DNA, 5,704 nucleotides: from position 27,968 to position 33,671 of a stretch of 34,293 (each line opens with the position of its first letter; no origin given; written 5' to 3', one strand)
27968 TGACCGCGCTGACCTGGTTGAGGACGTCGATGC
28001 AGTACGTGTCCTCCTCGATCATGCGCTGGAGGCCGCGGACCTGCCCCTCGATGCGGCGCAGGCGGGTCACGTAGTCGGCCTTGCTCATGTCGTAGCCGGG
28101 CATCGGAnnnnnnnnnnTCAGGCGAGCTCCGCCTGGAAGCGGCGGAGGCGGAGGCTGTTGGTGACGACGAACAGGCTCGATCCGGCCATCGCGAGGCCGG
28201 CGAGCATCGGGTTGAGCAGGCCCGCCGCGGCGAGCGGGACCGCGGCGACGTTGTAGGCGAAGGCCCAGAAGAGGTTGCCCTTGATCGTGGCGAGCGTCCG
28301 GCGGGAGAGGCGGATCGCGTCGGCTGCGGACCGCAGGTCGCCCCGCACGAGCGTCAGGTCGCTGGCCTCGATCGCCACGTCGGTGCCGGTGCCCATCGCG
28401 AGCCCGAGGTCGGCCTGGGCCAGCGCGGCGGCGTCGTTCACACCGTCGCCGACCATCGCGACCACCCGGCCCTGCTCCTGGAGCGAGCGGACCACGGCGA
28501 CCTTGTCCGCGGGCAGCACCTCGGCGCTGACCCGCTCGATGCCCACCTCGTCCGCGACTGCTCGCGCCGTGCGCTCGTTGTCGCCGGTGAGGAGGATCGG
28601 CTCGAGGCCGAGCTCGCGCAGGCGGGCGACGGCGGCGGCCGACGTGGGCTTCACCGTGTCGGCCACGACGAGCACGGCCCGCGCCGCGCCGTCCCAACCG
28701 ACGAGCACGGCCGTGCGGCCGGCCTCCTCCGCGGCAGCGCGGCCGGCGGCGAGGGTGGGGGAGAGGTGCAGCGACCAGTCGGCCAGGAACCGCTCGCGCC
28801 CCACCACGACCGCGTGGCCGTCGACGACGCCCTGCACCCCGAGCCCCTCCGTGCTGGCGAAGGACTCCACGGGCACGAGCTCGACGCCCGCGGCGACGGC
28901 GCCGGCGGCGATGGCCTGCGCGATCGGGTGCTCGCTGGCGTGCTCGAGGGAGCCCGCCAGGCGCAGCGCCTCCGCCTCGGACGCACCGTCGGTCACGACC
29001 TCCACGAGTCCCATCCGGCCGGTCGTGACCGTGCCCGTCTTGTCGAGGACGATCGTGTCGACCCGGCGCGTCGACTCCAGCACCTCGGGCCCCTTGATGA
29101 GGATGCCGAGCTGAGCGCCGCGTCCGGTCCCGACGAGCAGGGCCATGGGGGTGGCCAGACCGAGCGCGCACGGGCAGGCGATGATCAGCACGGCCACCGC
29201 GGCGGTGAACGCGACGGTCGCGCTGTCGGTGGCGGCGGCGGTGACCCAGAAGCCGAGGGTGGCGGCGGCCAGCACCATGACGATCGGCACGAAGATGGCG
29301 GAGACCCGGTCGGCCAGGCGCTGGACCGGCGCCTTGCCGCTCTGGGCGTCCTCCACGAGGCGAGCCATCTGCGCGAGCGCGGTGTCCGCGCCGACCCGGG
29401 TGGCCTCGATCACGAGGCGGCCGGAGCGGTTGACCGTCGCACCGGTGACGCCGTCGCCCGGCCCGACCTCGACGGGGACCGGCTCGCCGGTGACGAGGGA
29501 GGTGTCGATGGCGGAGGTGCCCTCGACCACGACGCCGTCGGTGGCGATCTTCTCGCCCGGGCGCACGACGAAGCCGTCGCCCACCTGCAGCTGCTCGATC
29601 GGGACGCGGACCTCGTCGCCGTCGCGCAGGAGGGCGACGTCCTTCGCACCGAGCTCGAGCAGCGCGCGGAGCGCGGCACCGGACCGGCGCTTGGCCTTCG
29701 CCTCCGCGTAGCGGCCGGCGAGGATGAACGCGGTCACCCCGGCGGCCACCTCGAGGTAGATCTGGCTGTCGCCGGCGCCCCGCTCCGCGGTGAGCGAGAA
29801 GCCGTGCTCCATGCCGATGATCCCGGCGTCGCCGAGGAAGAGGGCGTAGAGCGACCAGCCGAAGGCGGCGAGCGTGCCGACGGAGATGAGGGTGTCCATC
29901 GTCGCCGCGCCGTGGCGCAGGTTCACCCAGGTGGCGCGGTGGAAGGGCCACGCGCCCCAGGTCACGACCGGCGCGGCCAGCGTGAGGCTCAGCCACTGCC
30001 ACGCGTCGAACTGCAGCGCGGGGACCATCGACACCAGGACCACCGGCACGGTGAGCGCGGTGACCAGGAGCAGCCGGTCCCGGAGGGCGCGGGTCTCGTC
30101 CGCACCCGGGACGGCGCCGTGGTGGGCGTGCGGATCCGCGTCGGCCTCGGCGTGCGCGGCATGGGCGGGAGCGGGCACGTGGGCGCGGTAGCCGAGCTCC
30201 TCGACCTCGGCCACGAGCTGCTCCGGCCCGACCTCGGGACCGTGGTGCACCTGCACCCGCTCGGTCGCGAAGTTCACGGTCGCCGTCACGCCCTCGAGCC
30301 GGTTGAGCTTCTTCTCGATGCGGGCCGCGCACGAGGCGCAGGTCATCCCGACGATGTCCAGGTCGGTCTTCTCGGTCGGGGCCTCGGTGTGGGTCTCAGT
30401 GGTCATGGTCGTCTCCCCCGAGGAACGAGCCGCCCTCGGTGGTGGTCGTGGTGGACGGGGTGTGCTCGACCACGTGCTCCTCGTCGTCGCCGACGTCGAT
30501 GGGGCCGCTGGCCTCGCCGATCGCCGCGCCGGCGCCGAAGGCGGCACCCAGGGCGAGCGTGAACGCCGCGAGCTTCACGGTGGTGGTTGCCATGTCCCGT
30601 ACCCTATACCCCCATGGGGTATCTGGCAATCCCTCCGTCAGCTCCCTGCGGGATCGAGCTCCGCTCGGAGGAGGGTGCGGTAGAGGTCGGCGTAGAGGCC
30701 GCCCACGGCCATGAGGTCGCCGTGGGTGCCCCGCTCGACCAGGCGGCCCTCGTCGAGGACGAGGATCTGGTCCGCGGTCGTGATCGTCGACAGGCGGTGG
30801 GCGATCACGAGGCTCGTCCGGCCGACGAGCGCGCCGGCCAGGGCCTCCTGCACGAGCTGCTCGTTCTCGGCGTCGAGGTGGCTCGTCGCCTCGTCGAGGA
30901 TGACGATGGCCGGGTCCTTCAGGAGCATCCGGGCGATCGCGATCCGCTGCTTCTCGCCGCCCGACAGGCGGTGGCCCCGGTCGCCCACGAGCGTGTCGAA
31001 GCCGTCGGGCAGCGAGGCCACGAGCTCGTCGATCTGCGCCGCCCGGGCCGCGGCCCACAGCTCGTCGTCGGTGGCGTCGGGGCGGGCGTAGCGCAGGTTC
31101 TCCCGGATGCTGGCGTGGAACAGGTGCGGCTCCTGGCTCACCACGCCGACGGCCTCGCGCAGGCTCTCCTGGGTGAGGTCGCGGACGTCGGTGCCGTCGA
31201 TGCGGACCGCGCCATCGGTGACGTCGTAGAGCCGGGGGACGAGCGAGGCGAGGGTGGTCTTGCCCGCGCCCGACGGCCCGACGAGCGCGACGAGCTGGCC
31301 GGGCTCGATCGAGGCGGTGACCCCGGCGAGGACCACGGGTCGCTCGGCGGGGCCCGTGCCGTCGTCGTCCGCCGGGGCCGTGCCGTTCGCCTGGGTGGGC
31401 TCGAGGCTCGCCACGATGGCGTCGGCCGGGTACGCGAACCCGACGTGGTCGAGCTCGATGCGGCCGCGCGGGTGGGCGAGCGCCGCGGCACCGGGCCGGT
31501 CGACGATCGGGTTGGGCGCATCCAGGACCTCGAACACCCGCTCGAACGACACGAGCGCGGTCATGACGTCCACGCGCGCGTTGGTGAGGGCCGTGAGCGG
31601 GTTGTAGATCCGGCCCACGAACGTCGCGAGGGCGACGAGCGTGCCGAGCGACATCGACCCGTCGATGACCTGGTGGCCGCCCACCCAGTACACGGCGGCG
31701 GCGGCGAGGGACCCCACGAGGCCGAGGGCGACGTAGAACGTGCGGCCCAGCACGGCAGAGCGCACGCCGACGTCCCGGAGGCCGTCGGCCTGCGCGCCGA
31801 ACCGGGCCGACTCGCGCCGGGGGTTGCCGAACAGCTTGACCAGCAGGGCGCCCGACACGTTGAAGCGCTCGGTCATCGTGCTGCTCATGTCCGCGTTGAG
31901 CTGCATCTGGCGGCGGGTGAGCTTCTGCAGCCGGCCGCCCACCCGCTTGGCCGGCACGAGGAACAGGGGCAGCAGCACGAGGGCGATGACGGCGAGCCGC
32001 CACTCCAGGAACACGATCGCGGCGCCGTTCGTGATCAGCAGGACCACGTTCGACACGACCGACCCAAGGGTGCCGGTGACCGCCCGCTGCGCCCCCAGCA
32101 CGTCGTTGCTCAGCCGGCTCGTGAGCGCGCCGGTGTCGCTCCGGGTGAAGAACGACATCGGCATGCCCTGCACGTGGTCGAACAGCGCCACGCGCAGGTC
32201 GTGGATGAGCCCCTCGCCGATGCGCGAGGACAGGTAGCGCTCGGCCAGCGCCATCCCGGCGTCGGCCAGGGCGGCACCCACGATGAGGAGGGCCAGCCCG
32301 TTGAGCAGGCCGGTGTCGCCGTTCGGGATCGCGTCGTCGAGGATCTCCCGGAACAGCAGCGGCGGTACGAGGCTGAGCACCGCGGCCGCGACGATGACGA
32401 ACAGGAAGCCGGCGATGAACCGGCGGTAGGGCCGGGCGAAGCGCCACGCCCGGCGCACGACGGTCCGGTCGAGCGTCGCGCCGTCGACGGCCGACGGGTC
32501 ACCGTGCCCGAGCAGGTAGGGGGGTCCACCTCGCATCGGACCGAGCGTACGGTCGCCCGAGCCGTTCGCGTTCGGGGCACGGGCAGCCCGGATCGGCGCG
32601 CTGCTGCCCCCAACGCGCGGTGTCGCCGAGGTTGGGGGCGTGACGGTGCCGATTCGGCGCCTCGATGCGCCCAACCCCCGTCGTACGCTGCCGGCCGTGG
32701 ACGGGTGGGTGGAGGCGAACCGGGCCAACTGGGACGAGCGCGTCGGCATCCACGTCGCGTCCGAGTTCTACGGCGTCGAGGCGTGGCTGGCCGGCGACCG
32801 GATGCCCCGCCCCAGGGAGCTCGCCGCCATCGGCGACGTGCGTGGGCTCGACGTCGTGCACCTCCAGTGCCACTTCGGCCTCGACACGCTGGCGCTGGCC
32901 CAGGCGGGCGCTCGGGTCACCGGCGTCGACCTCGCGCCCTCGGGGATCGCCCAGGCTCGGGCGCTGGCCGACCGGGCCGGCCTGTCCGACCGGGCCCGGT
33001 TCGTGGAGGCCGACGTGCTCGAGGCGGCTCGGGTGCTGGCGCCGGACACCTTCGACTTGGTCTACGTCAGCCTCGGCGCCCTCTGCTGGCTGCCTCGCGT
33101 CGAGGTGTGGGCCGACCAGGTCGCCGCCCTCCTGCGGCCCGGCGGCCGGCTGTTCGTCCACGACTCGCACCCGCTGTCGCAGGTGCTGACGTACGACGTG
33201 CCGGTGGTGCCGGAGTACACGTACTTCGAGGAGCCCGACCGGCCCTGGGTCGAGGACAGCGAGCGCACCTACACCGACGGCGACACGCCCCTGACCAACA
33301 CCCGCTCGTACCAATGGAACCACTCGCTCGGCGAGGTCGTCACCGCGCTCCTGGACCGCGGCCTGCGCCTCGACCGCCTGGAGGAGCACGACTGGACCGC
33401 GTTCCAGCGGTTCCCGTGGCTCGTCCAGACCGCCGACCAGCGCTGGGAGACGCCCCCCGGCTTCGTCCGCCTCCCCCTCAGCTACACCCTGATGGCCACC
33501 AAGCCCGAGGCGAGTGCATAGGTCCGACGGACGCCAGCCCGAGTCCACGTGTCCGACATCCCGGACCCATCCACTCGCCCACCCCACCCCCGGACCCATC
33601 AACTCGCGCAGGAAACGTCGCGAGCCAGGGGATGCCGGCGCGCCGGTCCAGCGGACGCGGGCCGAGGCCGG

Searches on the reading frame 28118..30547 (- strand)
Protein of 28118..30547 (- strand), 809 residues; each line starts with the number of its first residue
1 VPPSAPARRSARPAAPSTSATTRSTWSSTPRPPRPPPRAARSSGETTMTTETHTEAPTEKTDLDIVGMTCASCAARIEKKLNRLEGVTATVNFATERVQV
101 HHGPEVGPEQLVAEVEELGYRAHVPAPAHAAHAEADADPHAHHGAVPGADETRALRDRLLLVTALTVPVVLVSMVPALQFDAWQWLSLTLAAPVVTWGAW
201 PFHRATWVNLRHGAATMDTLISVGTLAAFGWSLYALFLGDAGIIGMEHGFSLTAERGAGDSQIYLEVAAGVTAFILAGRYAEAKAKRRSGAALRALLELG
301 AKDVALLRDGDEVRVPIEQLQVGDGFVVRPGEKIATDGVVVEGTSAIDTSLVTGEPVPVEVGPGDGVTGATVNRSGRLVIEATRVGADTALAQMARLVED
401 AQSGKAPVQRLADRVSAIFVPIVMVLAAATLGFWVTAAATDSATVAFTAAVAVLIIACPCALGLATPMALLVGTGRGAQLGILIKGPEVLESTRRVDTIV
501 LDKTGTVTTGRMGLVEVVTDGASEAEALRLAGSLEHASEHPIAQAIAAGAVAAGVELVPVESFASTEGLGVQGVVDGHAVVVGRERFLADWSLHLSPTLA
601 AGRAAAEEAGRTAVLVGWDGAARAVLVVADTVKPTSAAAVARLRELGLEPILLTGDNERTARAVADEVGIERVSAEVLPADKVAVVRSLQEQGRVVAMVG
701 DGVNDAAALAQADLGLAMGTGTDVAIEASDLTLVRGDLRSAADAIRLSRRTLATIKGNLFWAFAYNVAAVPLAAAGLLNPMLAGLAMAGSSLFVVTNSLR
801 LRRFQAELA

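Call 10: search_protein_families(library=pfam, proteins=[window:28118-30547:-])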
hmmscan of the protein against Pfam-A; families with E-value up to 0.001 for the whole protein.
window:28118-30547:- (809 aa): 4 families
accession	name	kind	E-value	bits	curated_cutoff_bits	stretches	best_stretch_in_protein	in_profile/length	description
PF00122.25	E1-E2_ATPase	-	2.6e-52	177.4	28.1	1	301-479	4-180/181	E1-E2 ATPase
PF00702.32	Hydrolase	-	4.2e-33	115.8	26.4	1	496-713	1-191/191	haloacid dehalogenase-like hydrolase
PF00403.32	HMA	-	1.8e-15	57.5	24.8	1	63-120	2-61/62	Heavy-metal-associated domain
PF08282.18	Hydrolase_3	-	9.7e-05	22.6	20.9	0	694-732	204-242/255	haloacid dehalogenase-like hydrolase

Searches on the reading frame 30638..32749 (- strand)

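Call 10: search_protein_families(library=pfam, proteins=[window:30638-32749:-])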
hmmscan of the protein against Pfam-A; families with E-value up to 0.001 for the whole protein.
window:30638-32749:- (703 aa): 6 families
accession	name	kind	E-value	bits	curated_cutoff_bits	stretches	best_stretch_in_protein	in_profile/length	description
PF00664.28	ABC_membrane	-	1.3e-46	160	28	1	115-381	4-270/274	ABC transporter transmembrane region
PF00005.33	ABC_tran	-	1.7e-33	116.5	25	1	475-623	2-137/137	ABC transporter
PF02463.25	SMC_N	-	1.1e-05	25.5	40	1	539-663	135-209/220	RecF/RecN/SMC N terminal domain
PF06414.18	Zeta_toxin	-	7.7e-05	22.6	22.3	1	486-526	18-58/199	Zeta toxin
PF13191.12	AAA_16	-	0.00011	23.1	32.6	1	483-638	24-157/167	AAA ATPase domain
PF00004.35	AAA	-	0.0008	20.3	21.2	0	488-531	2-47/131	ATPase family associated with various cellular activities (AAA)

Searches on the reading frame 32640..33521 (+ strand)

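Call 10: search_protein_families(library=pfam, proteins=[window:32640-33521:+])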
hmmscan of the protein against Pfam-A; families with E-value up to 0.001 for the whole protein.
window:32640-33521:+ (293 aa): 7 families
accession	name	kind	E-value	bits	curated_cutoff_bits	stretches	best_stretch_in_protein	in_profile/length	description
PF13649.12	Methyltransf_25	-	3.1e-13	50.7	27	1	72-169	1-97/97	Methyltransferase domain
PF08241.18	Methyltransf_11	-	9.4e-13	49.1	21.2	1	76-173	4-95/95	Methyltransferase domain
PF08242.18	Methyltransf_12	-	7.1e-12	46.4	30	1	74-171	2-98/98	Methyltransferase domain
PF13847.12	Methyltransf_31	-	2.9e-08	34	27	1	80-181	15-117/145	Methyltransferase domain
PF13578.12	Methyltransf_24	-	6.1e-07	30.7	26.3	1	85-175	17-104/105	Methyltransferase domain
PF13489.12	Methyltransf_23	-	9.7e-06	25.8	27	1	77-176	31-119/164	Methyltransferase domain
PF05724.17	TPMT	-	2.6e-05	24.4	26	1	77-173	46-154/218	Thiopurine S-methyltransferase (TPMT)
